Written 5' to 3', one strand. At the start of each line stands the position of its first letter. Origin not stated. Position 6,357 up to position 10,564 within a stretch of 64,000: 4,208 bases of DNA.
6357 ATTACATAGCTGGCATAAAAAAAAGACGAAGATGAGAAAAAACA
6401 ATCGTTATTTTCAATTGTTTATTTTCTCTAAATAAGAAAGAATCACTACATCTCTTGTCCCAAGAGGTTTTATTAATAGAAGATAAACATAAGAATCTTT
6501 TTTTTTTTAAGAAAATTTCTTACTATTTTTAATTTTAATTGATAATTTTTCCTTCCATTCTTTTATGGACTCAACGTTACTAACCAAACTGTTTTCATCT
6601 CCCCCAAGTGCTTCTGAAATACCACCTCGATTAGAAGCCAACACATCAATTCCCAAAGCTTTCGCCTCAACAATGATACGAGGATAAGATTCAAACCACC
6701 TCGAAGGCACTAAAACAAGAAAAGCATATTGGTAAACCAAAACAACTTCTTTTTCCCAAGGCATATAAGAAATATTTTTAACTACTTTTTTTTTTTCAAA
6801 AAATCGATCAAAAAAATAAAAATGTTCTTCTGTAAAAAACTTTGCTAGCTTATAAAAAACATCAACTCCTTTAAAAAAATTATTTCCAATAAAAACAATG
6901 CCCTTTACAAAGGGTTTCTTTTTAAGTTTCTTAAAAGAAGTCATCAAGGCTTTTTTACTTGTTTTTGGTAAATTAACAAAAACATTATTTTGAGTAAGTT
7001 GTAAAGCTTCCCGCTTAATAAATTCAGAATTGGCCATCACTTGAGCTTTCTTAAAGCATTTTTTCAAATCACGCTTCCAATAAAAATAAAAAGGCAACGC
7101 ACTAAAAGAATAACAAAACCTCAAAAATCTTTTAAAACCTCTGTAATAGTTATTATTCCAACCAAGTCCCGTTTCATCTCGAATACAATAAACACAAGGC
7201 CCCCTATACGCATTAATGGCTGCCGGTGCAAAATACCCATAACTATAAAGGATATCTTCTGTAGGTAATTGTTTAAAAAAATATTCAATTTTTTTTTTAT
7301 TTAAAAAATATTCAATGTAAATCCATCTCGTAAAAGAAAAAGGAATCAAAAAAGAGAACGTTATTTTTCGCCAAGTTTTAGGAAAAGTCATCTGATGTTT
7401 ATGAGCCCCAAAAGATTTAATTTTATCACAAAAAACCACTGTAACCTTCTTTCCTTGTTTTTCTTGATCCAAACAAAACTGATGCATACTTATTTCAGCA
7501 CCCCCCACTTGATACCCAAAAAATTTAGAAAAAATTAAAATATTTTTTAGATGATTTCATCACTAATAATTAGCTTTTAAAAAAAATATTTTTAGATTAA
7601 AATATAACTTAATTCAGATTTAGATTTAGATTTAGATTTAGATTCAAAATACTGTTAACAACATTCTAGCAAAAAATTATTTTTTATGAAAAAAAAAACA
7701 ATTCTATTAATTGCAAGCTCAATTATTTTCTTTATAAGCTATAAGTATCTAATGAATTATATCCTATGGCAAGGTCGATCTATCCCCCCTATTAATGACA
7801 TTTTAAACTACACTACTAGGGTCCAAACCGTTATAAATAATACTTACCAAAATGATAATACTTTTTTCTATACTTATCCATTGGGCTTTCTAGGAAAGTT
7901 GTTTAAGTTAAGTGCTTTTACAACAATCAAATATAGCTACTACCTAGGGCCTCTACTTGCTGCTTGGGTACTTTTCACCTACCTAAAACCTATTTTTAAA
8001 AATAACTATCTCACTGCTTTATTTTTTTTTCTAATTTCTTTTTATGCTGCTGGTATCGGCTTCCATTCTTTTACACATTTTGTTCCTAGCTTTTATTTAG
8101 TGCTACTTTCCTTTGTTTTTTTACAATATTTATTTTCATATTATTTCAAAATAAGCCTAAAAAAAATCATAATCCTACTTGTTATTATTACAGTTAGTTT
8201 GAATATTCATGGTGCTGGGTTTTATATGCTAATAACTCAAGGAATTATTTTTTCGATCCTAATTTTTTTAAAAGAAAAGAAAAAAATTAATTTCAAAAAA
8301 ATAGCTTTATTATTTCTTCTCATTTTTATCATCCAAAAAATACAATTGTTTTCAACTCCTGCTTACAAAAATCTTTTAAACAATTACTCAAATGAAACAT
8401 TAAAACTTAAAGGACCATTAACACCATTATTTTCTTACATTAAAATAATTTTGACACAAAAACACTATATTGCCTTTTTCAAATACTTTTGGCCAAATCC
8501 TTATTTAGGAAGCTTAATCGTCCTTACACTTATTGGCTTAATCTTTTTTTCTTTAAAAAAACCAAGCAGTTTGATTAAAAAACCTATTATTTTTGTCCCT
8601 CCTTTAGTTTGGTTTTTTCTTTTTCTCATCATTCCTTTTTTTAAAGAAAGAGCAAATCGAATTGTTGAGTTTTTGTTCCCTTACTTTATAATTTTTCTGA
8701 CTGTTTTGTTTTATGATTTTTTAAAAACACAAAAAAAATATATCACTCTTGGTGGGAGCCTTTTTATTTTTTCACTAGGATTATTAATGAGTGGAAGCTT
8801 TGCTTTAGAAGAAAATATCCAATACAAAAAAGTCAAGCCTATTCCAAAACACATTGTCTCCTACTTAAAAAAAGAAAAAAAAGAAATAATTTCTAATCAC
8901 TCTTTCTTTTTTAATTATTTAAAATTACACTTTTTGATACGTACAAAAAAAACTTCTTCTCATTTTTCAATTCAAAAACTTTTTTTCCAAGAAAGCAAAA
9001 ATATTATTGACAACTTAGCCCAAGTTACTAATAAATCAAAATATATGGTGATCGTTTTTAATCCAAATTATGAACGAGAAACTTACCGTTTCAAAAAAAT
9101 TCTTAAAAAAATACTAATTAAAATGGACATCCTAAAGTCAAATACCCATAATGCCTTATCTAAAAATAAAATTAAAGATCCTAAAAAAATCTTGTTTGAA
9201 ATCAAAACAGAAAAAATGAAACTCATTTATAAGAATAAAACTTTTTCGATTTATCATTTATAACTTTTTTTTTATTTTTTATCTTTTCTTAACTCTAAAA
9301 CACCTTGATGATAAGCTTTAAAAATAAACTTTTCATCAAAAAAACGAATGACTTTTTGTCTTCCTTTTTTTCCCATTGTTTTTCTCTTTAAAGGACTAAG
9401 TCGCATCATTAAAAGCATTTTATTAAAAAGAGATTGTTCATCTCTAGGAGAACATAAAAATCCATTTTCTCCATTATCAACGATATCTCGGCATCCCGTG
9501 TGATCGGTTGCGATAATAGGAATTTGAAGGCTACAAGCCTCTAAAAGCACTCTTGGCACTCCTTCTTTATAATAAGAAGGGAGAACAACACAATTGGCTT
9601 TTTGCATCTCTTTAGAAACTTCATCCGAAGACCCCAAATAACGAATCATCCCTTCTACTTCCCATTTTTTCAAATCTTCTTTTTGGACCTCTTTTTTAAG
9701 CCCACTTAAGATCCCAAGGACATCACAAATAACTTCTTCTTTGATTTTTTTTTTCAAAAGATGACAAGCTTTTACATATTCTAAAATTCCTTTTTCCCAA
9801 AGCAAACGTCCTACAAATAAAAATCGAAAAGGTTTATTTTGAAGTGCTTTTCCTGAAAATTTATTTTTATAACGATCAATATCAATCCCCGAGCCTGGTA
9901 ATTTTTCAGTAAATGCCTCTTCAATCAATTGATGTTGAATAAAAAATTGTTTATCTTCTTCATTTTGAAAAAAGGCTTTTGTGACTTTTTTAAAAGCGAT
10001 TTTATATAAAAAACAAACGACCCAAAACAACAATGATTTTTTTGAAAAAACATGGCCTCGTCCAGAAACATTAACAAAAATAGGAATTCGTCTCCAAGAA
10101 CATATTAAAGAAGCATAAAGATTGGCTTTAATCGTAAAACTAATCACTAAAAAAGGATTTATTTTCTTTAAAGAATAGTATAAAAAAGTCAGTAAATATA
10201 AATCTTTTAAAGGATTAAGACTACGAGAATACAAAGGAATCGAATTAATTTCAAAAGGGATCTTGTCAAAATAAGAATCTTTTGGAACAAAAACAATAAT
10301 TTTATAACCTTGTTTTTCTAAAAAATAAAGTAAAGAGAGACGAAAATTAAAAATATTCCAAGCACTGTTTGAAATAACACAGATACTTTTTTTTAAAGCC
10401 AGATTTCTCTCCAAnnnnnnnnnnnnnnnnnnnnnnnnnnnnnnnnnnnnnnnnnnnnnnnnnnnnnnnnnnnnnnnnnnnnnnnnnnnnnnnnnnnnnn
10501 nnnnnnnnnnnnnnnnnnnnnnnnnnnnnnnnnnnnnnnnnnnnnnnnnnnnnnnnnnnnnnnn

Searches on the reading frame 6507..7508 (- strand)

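Call 68: search_protein_families(library=pfam, proteins=[window:6507-7508:-], max_evalue=0.0001)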
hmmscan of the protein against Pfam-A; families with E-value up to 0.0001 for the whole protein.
window:6507-7508:- (333 aa): 2 families
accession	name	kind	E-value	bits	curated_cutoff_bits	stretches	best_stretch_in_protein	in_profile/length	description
PF00534.26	Glycos_transf_1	-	5.3e-11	42.8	26.4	1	237-330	66-160/172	Glycosyl transferases group 1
PF13692.12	Glyco_trans_1_4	-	4.6e-07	30.6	27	1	241-322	56-136/142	Glycosyl transferases group 1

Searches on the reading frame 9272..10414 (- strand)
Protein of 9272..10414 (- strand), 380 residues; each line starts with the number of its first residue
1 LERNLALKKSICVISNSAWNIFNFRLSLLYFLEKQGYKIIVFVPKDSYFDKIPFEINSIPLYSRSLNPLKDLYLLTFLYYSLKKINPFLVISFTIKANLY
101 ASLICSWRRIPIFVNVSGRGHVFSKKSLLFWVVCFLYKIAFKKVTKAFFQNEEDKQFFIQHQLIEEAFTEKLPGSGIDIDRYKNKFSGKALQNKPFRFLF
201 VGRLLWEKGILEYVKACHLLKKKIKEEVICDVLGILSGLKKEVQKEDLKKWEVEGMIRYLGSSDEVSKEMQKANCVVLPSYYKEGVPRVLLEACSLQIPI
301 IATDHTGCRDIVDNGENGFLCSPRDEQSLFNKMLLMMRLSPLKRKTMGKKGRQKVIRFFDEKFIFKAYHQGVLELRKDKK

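Call 70: search_protein_families(library=pfam, proteins=[window:9272-10414:-], max_evalue=0.0001)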
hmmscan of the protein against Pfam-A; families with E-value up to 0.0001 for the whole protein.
window:9272-10414:- (380 aa): 3 families
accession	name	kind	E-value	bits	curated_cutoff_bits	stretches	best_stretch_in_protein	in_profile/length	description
PF00534.26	Glycos_transf_1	-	1.9e-33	115.9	26.4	1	188-353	8-171/172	Glycosyl transferases group 1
PF13692.12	Glyco_trans_1_4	-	1.6e-25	90.5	27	1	197-336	3-139/142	Glycosyl transferases group 1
PF20706.3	GT4-conflict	-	5.2e-07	29.4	26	1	190-313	192-321/385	Family 4 Glycosyltransferase in conflict systems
